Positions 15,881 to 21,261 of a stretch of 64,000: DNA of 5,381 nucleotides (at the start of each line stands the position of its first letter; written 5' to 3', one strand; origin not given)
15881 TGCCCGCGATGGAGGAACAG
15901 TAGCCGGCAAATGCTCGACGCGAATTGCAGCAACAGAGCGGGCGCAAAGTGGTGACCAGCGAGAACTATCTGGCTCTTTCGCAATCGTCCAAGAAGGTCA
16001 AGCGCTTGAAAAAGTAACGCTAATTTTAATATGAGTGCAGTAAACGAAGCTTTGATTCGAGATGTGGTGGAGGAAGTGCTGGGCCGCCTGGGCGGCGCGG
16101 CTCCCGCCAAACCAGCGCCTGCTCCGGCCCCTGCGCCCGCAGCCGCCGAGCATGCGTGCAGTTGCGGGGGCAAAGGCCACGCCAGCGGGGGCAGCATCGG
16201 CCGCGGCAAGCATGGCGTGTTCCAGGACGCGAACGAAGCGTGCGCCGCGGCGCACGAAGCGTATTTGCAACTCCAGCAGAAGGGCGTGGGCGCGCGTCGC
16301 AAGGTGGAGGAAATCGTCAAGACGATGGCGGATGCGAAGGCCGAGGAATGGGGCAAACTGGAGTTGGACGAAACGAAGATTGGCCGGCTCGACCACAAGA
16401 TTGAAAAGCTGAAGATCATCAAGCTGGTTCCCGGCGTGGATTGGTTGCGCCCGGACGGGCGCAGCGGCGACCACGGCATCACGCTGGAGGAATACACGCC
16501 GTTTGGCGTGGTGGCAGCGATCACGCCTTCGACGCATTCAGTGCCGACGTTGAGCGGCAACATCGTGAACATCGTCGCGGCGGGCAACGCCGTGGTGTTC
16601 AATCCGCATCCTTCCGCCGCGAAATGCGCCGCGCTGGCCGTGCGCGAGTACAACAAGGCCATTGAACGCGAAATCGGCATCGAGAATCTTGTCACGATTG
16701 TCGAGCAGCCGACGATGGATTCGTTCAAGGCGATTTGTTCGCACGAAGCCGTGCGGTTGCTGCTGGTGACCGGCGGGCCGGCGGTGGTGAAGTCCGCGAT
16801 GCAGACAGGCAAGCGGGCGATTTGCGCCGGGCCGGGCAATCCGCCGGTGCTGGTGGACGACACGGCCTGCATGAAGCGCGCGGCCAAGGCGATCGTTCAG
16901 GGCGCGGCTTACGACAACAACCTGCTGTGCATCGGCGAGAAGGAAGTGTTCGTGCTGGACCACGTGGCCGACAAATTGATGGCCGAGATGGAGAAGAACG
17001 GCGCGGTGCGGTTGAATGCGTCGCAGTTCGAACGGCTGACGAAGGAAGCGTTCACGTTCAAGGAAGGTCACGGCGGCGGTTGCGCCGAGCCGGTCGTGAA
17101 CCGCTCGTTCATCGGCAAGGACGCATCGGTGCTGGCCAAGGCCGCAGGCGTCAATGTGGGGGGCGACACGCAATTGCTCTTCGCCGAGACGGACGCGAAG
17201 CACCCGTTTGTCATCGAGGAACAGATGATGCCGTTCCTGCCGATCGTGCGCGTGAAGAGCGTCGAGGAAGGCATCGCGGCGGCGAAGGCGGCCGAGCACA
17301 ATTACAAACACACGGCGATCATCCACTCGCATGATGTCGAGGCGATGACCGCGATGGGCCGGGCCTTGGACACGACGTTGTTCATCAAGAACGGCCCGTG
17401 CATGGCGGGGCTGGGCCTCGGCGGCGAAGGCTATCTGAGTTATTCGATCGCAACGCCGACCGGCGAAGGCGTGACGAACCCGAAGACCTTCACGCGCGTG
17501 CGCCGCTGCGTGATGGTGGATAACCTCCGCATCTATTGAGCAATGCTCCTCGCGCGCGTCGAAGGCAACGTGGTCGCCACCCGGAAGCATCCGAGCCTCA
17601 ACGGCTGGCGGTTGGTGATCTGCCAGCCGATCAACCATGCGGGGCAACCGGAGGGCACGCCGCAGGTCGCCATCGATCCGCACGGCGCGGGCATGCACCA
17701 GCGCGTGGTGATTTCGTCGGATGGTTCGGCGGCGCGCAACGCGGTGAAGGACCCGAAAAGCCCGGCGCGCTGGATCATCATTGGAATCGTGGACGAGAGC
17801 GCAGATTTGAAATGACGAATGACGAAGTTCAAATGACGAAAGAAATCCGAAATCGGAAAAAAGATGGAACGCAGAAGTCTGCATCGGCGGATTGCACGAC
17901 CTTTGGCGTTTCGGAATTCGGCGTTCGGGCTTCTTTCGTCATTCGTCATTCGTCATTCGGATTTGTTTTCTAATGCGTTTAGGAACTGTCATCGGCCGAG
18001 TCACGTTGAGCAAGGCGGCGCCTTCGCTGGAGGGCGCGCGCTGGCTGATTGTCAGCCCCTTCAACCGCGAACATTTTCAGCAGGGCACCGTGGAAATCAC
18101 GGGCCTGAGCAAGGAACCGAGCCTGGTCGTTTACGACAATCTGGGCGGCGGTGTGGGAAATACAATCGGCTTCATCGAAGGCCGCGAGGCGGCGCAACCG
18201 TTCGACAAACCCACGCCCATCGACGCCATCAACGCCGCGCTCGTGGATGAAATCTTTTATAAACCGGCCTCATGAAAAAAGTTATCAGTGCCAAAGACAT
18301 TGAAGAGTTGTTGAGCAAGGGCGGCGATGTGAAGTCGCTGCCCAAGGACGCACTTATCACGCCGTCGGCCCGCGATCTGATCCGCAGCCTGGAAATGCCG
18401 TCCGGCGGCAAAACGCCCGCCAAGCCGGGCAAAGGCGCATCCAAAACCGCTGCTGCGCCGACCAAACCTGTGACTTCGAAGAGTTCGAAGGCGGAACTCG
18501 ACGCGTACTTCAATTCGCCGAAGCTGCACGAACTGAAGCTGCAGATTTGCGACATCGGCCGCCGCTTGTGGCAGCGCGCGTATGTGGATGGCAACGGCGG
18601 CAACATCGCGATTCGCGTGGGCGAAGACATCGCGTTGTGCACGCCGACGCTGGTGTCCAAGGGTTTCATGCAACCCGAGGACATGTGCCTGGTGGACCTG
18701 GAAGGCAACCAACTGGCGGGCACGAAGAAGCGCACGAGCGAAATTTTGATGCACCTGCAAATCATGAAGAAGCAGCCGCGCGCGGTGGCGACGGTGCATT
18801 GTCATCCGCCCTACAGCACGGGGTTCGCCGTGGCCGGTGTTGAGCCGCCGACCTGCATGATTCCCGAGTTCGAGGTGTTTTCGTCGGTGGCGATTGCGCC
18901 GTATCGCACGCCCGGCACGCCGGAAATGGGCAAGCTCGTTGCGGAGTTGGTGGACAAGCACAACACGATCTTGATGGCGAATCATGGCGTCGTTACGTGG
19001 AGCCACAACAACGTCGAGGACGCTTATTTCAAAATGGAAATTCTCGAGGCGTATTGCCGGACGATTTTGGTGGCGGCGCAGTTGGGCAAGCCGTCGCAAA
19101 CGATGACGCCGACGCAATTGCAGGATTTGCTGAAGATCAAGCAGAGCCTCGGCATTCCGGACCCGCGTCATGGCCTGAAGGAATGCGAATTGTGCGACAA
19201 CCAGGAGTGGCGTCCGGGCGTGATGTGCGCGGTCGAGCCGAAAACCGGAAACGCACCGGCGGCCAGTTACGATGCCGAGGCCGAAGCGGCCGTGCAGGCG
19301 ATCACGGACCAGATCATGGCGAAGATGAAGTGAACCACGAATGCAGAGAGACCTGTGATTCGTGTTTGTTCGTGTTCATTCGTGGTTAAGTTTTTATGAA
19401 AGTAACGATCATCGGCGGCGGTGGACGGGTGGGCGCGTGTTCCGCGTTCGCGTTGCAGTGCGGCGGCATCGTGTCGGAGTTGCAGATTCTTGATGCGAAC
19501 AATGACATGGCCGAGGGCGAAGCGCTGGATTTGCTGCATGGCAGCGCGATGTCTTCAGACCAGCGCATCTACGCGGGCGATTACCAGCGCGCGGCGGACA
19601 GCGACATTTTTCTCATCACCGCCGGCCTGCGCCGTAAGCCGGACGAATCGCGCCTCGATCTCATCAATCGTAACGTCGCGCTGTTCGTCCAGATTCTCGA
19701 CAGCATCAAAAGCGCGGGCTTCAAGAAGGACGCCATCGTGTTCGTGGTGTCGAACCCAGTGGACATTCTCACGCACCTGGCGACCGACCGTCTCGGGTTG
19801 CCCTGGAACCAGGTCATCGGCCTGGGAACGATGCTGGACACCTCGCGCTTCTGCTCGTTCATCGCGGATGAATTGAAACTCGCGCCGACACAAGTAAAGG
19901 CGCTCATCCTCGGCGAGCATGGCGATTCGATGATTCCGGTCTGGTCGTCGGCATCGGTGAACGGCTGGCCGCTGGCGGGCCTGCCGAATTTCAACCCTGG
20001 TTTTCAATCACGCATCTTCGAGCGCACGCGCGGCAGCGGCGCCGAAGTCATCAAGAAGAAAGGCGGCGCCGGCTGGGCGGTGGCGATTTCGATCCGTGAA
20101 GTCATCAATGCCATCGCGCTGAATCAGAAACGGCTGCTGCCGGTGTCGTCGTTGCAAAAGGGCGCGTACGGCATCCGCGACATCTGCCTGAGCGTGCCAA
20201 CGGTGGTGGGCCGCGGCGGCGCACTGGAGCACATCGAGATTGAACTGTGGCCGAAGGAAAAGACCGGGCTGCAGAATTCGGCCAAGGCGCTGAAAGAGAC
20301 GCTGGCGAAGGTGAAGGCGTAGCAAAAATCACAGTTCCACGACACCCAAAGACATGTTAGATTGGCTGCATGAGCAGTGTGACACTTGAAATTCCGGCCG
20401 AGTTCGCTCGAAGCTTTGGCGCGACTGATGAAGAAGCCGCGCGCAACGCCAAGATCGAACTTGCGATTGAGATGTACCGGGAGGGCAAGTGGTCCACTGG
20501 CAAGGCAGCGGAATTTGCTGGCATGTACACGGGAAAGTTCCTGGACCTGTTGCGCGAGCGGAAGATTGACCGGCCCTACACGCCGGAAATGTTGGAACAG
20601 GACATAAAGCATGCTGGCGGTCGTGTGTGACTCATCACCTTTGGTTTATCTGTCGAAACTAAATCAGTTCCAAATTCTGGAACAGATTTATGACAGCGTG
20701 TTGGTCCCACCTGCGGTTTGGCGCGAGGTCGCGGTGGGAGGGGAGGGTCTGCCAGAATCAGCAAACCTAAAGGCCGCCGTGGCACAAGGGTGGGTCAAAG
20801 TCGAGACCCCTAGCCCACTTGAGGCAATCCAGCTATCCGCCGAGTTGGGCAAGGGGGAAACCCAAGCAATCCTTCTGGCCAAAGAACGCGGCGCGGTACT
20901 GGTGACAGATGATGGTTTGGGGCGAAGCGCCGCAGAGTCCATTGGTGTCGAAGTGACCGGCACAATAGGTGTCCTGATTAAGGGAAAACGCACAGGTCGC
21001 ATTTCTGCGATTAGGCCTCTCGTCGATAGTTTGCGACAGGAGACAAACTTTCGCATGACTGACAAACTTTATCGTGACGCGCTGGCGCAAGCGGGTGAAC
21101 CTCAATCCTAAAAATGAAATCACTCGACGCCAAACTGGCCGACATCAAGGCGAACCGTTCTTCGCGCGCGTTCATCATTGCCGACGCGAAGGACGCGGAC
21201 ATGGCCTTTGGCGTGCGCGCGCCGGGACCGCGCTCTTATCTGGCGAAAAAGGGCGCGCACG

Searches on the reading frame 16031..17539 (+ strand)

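Call 9: search_protein_families(library=pfam, proteins=[window:16031-17539:+], max_evalue=0.01)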
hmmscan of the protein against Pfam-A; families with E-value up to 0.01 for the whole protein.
window:16031-17539:+ (502 aa): 1 family
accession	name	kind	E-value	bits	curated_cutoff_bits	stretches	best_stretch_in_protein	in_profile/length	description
PF00171.27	Aldedh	-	5e-26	91.7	23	1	55-322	19-291/461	Aldehyde dehydrogenase family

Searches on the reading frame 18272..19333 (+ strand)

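Call 9: search_protein_families(library=pfam, proteins=[window:18272-19333:+], max_evalue=0.01)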
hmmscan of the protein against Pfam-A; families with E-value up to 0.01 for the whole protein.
window:18272-19333:+ (353 aa): 1 family
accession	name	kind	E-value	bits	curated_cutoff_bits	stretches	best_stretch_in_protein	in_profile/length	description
PF00596.27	Aldolase_II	-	1.9e-43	148.9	22.2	1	91-265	2-182/183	Class II Aldolase and Adducin N-terminal domain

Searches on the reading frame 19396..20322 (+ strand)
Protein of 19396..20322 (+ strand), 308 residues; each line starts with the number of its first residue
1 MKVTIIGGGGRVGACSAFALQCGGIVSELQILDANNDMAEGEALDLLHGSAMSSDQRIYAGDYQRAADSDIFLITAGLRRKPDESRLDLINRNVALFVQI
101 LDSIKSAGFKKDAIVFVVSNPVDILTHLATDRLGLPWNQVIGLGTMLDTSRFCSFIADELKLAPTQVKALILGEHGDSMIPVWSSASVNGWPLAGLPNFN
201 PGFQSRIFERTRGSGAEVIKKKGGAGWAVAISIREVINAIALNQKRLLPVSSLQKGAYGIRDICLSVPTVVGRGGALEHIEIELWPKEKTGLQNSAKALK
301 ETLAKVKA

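Call 9: search_protein_families(library=pfam, proteins=[window:19396-20322:+], max_evalue=0.01)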
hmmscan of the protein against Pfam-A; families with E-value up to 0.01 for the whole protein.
window:19396-20322:+ (308 aa): 2 families
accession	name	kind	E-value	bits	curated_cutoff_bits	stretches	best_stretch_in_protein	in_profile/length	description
PF00056.29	Ldh_1_N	-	7.4e-36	123.7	27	1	1-142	1-141/141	lactate/malate dehydrogenase, NAD binding domain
PF02866.23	Ldh_1_C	-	2.5e-31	109.4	22.6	1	145-307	1-171/174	lactate/malate dehydrogenase, alpha/beta C-terminal domain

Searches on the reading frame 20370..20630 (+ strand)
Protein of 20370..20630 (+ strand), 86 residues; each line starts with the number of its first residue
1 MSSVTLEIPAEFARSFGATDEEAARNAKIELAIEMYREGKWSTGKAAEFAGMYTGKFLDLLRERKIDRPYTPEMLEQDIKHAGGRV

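Call 71: search_protein_families(library=pfam, proteins=[window:20370-20630:+], max_evalue=0.1)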
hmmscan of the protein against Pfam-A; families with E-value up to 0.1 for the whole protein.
window:20370-20630:+ (86 aa): 2 families
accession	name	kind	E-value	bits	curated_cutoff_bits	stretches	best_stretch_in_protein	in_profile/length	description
PF03683.19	UPF0175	-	1.4e-19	69.9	27.9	1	8-80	1-74/75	Uncharacterised protein family (UPF0175)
PF05225.22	HTH_psq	-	0.0098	16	20.4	1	26-47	2-23/45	helix-turn-helix, Psq domain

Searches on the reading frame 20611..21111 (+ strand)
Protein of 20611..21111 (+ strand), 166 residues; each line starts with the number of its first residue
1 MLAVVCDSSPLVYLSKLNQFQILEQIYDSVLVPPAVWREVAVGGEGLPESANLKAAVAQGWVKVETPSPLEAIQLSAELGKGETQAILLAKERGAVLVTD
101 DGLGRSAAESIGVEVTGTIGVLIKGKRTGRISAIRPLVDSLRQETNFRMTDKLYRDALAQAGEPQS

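Call 9: search_protein_families(library=pfam, proteins=[window:20611-21111:+], max_evalue=0.01)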
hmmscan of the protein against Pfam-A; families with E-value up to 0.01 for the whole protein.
window:20611-21111:+ (166 aa): 2 families
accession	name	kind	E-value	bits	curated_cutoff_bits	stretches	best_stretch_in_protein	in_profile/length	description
PF11848.13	DUF3368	-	5.6e-15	55.4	27.3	1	115-161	1-46/46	Domain of unknown function (DUF3368)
PF20698.3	PIN-TPR-GreABC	-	1.4e-06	29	27.8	0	68-108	96-136/138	PIN domain associated with the TPR-GreAB-C-PIN system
